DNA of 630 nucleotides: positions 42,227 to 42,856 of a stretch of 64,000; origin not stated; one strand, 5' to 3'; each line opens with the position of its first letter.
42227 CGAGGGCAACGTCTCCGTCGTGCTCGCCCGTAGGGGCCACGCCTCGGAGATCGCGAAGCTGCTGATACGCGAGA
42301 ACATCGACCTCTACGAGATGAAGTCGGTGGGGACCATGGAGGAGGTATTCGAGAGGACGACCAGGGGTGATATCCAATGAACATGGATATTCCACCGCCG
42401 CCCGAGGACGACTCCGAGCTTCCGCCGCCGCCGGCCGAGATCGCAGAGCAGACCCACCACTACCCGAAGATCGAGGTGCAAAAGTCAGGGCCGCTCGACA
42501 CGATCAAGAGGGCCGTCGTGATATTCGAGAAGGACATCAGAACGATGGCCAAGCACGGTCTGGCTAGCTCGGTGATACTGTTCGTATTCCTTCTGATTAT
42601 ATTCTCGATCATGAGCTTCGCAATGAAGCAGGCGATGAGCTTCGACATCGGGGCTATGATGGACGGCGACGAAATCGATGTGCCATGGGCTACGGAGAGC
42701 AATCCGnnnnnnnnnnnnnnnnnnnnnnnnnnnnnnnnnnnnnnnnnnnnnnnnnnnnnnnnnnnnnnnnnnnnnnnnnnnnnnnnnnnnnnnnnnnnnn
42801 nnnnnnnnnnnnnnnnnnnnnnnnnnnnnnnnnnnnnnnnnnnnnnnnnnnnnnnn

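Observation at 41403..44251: ABC-2 exporter whose permease displays three extracellular PKD-like repeats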

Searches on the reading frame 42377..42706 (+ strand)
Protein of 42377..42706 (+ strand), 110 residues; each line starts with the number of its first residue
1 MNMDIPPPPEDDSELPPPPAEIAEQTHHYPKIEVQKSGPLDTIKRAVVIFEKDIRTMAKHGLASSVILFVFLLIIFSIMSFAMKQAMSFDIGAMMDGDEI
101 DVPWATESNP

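Call 13: search_protein_families(library=pfam, proteins=[window:42377-42706:+], max_evalue=10)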
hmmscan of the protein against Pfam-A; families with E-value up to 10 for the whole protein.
seq(110 aa): 1 family
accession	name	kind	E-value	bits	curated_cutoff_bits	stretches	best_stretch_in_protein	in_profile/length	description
PF23676.1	YnaM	-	0.022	14.8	27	1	65-83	3-21/37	Protein YnaM-like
